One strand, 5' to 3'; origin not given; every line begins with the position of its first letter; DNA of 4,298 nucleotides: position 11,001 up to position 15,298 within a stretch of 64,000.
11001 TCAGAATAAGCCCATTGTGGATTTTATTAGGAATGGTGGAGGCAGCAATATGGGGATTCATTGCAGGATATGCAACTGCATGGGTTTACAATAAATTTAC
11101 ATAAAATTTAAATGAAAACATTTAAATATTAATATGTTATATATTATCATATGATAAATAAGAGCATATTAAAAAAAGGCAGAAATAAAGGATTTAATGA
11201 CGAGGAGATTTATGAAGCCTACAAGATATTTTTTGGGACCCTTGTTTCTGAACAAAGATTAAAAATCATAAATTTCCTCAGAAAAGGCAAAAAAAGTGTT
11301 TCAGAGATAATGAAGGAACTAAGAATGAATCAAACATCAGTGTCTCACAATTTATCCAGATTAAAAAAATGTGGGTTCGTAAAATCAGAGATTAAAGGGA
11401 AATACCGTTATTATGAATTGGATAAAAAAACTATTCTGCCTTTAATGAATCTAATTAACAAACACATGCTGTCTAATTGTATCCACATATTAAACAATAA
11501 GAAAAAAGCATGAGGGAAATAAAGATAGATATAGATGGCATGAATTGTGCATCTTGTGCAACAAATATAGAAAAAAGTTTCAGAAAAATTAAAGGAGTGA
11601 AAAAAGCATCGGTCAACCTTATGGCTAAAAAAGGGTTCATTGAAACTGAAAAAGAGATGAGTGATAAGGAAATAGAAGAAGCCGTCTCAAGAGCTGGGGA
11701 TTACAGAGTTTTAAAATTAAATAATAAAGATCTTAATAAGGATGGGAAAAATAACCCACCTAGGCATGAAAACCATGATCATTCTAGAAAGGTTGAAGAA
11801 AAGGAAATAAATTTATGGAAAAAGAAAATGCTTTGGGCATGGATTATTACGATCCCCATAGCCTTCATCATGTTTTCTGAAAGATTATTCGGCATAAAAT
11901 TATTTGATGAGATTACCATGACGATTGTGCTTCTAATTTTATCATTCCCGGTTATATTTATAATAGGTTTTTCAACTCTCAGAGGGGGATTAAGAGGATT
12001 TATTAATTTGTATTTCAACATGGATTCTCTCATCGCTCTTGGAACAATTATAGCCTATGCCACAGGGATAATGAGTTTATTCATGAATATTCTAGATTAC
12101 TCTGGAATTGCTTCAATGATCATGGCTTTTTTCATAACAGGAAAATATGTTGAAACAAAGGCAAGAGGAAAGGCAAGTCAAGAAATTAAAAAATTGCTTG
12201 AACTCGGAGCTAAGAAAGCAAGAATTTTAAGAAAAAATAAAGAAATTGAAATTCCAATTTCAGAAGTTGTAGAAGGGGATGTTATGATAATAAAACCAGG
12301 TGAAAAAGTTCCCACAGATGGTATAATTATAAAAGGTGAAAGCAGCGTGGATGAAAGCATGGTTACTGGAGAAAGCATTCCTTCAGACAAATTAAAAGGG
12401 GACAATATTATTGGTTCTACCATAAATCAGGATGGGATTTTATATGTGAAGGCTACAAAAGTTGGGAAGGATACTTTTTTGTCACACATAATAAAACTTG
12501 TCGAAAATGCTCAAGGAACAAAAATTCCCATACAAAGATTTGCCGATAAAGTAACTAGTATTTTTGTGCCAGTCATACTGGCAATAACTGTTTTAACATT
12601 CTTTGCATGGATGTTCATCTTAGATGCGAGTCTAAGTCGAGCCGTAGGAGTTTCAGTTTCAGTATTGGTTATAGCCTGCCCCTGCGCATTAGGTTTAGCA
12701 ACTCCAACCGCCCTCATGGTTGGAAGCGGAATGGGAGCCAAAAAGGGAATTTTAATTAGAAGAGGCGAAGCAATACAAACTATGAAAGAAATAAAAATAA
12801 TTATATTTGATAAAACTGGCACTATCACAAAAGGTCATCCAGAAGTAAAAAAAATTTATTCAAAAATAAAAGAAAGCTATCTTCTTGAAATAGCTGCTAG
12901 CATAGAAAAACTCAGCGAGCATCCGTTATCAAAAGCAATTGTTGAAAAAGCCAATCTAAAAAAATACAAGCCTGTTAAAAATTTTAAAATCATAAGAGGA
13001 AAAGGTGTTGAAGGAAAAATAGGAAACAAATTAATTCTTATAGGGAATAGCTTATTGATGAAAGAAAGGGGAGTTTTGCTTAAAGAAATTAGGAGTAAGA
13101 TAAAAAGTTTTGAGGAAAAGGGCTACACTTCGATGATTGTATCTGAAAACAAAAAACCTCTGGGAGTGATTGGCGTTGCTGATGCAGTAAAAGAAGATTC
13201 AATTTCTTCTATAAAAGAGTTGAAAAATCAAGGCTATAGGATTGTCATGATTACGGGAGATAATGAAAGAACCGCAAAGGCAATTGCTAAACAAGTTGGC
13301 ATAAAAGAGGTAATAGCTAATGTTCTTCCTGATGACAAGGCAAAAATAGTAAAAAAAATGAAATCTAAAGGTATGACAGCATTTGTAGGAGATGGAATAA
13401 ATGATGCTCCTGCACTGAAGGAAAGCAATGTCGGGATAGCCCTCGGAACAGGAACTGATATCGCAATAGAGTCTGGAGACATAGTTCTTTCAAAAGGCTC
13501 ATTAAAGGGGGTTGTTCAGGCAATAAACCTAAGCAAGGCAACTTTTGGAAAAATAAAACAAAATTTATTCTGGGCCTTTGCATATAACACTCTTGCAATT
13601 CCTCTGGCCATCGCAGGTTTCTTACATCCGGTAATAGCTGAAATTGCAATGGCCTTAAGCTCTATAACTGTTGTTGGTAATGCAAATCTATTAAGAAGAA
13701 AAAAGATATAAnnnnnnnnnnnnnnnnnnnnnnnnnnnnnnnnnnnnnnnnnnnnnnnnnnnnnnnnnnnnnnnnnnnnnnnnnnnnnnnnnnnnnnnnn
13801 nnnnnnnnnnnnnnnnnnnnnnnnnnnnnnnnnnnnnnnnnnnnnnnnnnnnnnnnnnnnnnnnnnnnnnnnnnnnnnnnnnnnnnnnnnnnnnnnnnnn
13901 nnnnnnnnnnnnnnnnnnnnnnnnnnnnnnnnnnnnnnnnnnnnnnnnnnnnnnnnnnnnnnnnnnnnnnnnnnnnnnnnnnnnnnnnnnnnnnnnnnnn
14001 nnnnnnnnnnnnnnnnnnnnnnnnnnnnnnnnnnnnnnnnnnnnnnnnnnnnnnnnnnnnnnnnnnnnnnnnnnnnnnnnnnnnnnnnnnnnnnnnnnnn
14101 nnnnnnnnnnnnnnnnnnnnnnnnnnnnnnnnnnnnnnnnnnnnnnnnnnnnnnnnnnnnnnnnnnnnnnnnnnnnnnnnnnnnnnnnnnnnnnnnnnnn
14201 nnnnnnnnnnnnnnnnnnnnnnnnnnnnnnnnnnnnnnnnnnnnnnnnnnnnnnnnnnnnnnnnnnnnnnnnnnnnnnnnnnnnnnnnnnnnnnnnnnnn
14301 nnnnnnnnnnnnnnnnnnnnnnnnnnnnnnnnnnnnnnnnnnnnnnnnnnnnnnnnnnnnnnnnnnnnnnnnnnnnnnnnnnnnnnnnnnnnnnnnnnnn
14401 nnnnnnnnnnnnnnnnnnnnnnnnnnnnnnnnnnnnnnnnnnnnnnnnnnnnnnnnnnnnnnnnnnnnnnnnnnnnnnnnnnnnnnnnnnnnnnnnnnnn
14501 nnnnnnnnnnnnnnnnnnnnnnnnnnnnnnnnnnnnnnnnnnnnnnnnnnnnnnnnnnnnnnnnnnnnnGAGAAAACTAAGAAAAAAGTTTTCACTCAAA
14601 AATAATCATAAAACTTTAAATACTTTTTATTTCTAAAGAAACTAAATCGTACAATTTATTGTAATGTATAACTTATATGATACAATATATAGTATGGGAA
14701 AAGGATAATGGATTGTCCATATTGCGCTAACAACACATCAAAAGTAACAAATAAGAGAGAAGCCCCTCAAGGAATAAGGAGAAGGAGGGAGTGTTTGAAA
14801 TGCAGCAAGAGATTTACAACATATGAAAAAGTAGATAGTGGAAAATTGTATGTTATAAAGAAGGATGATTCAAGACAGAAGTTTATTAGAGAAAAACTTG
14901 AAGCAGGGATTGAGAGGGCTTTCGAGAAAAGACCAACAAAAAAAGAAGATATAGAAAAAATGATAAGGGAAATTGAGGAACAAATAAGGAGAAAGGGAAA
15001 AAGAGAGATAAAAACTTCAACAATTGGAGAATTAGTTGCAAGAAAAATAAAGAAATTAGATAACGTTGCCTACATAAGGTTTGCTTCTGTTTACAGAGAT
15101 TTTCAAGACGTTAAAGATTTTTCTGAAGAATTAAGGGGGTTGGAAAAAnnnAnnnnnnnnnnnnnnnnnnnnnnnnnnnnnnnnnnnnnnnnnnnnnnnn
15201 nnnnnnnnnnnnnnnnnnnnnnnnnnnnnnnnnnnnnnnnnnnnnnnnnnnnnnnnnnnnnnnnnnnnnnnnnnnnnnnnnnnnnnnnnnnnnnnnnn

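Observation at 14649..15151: NrdR repressor with tandem NrdR-box palindromes in an archaeal genome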

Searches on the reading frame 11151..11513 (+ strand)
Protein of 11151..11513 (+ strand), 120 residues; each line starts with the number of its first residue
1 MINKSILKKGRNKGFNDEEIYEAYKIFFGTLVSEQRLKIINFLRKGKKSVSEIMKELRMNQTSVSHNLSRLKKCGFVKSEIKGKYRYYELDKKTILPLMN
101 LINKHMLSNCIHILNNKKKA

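Call 6: search_protein_families(library=pfam, proteins=[window:11151-11513:+])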
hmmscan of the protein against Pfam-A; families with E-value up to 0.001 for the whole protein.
window:11151-11513:+ (120 aa): 7 families
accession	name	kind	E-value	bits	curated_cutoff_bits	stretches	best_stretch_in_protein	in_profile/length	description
PF01022.26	HTH_5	-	2.7e-15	56.4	22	1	34-79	2-47/47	Bacterial regulatory protein, arsR family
PF01978.25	TrmB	-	6.1e-06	26.4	25.6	1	43-89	18-64/68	Sugar-specific transcriptional regulator TrmB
PF12802.13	MarR_2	-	2.8e-05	24.6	27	1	39-79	10-52/61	MarR family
PF12840.13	HTH_20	-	5.6e-05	23.5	27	1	34-79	4-50/51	Helix-turn-helix domain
PF13412.12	HTH_24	-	7.1e-05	22.7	21.9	1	34-78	3-48/48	Winged helix-turn-helix DNA-binding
PF13463.12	HTH_27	-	0.00047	20.8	22.2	1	38-82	7-53/68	Winged helix DNA-binding domain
PF13518.12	HTH_28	-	0.00098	19.6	25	0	35-70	1-35/52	Helix-turn-helix domain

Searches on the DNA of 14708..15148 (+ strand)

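Call 42: search_rna_families(sources=[L014, L016, L027, L029, L036, L051, L063, L017, L024, L030, L064], threshold=gathering)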
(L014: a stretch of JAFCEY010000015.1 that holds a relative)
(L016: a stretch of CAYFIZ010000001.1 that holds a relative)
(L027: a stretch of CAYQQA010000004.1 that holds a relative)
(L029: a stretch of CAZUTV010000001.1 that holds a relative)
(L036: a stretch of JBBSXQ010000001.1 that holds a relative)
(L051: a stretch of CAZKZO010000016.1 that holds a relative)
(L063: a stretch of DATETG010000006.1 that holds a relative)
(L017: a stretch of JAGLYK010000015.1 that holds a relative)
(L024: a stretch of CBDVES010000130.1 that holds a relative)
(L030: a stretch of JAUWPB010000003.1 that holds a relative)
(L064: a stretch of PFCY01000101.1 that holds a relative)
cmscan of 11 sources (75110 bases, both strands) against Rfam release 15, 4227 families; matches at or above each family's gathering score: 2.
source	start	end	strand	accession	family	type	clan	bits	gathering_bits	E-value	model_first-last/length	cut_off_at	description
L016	1474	1544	+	RF00005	tRNA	Gene; tRNA;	CL00001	62.6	29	3.9e-11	1-71/71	no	tRNA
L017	471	541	+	RF00005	tRNA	Gene; tRNA;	CL00001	55.3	29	4e-09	1-71/71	no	tRNA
